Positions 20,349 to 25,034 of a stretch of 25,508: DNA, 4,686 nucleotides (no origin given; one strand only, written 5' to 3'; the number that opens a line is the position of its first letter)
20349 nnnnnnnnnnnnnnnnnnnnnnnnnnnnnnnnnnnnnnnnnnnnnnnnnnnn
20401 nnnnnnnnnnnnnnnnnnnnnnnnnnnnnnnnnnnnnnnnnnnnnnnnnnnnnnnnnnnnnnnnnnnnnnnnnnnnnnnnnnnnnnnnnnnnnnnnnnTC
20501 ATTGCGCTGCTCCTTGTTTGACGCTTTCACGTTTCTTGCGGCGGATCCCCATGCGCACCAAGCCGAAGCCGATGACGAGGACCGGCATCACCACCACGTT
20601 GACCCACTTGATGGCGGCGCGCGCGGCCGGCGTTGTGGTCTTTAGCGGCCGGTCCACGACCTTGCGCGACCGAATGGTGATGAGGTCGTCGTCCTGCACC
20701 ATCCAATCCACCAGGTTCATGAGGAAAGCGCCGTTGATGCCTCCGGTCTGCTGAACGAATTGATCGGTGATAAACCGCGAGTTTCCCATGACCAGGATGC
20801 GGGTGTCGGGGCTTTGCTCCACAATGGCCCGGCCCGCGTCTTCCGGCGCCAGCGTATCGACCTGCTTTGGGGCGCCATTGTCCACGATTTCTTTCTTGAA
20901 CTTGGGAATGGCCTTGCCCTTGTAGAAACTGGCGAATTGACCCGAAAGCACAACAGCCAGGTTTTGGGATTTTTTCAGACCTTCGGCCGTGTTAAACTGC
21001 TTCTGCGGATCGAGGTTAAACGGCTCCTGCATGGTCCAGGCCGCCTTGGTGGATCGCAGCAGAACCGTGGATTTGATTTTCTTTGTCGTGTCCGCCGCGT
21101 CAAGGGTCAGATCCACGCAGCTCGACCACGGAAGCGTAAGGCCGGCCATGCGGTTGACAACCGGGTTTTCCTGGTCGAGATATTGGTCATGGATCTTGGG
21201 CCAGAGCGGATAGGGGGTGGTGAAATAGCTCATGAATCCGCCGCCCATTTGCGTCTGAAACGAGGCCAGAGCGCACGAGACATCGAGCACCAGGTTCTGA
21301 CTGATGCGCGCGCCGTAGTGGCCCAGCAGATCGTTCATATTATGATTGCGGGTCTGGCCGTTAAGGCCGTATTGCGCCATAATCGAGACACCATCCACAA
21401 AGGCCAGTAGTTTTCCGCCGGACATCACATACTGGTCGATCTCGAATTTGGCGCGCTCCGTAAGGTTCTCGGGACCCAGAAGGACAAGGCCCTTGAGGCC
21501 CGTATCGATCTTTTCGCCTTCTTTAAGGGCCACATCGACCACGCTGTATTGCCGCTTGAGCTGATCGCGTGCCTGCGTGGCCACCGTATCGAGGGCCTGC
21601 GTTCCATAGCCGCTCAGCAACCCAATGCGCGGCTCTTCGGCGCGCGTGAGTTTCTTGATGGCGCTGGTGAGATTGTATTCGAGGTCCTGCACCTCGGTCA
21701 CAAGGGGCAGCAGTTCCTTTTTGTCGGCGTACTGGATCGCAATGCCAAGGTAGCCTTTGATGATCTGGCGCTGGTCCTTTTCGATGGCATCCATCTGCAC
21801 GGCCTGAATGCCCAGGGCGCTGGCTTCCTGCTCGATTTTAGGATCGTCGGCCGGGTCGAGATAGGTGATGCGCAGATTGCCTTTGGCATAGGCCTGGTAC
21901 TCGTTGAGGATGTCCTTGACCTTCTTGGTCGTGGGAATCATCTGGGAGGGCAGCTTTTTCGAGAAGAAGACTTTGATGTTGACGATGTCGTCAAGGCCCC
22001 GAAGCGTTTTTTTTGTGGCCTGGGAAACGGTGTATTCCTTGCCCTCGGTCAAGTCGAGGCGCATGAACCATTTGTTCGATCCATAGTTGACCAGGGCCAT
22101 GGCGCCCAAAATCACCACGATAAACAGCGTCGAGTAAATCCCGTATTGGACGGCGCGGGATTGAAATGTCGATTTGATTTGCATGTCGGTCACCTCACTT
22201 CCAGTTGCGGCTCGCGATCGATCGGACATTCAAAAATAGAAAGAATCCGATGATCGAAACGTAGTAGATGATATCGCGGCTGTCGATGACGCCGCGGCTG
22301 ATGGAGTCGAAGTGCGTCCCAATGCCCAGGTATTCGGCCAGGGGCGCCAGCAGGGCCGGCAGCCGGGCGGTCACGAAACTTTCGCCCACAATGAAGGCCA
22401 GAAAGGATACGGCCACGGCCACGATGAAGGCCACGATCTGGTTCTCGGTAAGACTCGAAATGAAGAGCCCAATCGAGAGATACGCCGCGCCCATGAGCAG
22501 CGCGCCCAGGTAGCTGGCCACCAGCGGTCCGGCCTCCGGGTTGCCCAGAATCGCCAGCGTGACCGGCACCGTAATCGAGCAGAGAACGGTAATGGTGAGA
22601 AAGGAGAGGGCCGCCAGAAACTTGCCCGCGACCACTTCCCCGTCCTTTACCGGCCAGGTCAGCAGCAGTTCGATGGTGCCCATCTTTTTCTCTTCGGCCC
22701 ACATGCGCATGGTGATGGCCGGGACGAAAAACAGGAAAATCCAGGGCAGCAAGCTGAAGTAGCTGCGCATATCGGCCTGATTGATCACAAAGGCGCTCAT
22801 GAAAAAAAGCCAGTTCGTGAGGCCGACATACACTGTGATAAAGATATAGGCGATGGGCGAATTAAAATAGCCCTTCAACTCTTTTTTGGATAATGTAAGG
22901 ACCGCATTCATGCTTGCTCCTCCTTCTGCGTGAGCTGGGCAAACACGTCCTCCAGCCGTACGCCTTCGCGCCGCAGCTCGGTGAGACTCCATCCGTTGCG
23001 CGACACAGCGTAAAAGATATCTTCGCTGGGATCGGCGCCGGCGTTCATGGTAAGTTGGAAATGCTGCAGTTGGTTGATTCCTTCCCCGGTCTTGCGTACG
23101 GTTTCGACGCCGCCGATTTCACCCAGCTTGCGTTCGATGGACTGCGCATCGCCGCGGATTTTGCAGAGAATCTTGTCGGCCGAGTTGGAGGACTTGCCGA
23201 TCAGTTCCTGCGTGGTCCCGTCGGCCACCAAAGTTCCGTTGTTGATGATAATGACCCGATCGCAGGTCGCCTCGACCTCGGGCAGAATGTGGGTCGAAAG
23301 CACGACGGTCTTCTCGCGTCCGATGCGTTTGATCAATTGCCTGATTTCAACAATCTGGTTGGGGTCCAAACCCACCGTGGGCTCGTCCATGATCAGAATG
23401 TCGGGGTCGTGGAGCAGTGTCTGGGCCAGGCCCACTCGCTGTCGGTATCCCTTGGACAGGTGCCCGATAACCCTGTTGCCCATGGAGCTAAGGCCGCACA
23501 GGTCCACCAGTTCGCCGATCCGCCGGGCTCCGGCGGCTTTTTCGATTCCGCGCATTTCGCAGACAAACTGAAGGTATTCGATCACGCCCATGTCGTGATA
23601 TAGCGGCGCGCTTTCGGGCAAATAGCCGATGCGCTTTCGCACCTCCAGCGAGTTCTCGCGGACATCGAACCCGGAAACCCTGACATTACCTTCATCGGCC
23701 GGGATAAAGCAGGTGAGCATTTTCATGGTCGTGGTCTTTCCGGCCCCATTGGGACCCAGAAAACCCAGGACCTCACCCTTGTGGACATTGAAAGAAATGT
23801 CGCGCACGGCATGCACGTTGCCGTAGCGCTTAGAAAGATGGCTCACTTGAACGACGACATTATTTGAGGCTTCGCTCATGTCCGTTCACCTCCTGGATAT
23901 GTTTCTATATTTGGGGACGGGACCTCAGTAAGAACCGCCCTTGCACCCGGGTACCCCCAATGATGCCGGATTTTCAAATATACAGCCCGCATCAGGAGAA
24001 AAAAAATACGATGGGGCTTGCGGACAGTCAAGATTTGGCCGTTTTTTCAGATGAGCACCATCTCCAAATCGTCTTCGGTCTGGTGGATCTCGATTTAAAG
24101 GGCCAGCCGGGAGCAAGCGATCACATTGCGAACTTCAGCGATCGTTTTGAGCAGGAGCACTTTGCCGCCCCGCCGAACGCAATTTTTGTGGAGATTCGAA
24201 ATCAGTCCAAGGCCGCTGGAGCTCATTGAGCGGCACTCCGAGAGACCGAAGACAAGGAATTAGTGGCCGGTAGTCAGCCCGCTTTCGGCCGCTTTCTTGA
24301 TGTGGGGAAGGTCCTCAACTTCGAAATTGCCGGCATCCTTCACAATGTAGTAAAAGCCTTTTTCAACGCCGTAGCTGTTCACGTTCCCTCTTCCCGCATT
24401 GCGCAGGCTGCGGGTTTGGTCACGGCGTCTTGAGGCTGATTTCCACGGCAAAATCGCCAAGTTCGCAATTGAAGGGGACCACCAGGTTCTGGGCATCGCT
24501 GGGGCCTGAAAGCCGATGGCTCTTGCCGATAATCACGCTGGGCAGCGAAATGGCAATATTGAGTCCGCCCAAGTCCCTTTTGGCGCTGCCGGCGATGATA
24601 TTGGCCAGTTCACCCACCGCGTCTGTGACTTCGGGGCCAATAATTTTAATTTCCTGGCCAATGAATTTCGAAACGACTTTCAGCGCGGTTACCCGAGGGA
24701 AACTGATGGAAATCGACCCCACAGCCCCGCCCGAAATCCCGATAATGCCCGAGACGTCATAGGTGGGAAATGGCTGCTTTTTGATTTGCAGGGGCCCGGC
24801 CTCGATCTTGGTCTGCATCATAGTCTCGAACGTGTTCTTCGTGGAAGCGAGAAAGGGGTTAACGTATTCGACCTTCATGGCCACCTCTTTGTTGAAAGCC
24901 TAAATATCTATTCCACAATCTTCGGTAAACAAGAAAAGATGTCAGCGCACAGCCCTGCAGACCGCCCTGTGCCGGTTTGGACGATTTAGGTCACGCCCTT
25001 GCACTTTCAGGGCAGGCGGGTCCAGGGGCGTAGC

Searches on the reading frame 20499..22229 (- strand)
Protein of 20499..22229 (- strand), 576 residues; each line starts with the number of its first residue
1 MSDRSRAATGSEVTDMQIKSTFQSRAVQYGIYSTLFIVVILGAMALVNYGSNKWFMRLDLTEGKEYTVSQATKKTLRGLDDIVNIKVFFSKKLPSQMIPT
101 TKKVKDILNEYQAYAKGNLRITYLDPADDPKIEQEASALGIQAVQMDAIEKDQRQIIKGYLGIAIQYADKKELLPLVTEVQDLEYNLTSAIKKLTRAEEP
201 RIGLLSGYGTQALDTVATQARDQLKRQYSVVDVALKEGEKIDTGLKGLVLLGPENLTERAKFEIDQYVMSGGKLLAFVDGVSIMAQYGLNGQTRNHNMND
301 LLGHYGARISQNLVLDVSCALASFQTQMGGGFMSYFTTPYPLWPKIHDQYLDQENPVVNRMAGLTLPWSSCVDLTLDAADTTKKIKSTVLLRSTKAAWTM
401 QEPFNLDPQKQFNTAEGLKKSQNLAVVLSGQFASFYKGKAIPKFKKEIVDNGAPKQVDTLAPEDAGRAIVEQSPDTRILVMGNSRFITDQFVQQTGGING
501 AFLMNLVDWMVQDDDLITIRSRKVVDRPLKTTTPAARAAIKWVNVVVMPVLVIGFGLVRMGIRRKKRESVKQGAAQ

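Call 69: search_protein_families(library=pfam, proteins=[window:20499-22229:-], max_evalue=0.001)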
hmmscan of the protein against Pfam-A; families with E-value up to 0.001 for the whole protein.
window:20499-22229:- (576 aa): 2 families
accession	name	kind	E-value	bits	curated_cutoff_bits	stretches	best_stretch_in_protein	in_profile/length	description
PF09822.16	ABC_transp_aux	-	1.6e-58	198.7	34.7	1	200-498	2-271/288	ABC-type uncharacterized transport system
PF23357.1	DUF7088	-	2.1e-25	89.4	27.8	1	63-165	2-104/105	Domain of unknown function (DUF7088)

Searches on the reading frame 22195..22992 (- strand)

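Call 69: search_protein_families(library=pfam, proteins=[window:22195-22992:-], max_evalue=0.001)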
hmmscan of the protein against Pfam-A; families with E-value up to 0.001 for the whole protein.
window:22195-22992:- (265 aa): 5 families
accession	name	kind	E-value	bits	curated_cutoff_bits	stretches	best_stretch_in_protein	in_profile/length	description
PF12679.13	ABC2_membrane_2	-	7.9e-13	48.7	27.2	1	90-209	82-205/283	ABC-2 family transporter protein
PF12698.13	ABC2_membrane_3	-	5.5e-10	39.3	31.6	1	64-221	163-305/347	ABC-2 family transporter protein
PF13346.12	ABC2_membrane_5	-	2.8e-08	34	25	1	61-259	21-197/205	ABC-2 family transporter protein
PF01061.29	ABC2_membrane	-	2.4e-06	27.7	26.9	1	31-203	3-177/211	ABC-2 type transporter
PF12730.13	ABC2_membrane_4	-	4e-06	27.4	27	1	56-197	23-177/179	ABC-2 family transporter protein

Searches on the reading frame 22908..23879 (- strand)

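Call 69: search_protein_families(library=pfam, proteins=[window:22908-23879:-], max_evalue=0.001)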
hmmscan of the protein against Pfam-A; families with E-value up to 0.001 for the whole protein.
window:22908-23879:- (323 aa): 2 families
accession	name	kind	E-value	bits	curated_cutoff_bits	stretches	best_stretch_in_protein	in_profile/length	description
PF00005.33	ABC_tran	-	3.5e-28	99.3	25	1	26-168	2-136/137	ABC transporter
PF13304.12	AAA_21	-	1.1e-10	42.6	27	1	134-198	231-299/304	AAA domain, putative AbiEii toxin, Type IV TA system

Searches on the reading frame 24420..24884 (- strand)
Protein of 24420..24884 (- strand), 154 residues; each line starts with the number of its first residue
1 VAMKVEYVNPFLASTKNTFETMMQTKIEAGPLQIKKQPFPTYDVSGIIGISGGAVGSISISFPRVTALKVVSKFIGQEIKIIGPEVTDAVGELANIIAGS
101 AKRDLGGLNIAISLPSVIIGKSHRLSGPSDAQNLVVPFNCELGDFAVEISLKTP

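Call 69: search_protein_families(library=pfam, proteins=[window:24420-24884:-], max_evalue=0.001)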
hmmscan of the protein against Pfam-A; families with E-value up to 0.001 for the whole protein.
window:24420-24884:- (154 aa): 2 families
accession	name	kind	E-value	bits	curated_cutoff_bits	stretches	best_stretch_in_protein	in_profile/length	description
PF13690.11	CheX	-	1.8e-24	86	27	1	44-139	1-94/94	Chemotaxis phosphatase CheX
PF04509.17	CheC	-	1.9e-05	24.9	22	1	86-104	2-20/38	CheC-like family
